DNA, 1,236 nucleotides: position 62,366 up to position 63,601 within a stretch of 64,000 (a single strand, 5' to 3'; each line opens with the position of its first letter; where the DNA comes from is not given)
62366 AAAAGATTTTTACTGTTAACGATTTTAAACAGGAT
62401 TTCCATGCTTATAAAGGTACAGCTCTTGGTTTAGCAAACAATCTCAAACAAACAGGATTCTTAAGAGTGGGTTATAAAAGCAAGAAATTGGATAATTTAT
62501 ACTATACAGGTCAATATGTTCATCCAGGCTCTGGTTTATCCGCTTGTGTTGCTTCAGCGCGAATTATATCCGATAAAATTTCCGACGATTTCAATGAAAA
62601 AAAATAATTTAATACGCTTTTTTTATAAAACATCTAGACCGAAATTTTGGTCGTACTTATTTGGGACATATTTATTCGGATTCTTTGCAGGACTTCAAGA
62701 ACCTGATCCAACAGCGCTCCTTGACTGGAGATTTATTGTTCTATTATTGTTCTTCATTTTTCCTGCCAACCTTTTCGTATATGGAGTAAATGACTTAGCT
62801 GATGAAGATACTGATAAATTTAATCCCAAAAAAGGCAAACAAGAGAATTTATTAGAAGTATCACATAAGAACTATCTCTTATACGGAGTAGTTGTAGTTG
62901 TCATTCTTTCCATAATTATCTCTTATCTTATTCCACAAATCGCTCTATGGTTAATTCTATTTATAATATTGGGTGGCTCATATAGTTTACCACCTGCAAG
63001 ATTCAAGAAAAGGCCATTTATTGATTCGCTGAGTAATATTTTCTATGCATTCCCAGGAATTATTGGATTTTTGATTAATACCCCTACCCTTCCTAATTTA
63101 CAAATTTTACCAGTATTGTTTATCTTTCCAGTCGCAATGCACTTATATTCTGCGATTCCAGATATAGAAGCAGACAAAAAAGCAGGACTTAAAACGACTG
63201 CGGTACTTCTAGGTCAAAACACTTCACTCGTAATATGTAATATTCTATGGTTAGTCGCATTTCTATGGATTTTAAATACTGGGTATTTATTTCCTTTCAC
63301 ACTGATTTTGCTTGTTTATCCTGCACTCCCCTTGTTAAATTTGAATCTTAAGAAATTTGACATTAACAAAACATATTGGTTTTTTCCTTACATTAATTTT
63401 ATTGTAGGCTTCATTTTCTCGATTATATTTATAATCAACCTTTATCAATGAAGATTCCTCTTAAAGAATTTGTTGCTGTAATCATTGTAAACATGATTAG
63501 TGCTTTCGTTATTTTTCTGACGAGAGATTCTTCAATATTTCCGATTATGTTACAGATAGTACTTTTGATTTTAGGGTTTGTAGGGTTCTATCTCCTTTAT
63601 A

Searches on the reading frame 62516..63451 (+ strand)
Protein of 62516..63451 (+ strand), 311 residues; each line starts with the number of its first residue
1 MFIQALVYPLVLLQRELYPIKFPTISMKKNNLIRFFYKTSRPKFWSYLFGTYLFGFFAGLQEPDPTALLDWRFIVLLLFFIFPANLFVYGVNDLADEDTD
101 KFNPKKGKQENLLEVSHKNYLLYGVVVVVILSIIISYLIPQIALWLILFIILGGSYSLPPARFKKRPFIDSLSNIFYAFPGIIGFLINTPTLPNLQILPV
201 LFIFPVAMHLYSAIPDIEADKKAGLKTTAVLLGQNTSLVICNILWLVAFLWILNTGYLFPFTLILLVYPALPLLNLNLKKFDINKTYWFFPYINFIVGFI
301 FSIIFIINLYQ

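Call 8: search_protein_families(library=pfam, proteins=[window:62516-63451:+], max_evalue=0.01)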
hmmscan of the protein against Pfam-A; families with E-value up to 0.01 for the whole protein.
window:62516-63451:+ (311 aa): 1 family
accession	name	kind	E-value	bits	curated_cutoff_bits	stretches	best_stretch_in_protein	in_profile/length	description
PF01040.23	UbiA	-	5.2e-24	85.3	34.2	1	67-274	15-226/250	UbiA prenyltransferase family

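Call 114: find_encoding_contigs(protein=window:62516-63451:+, flank=10000, max_places=1)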
Protein window:62516-63451:+ (311 aa): no gene with exactly this product is on record in the collection.
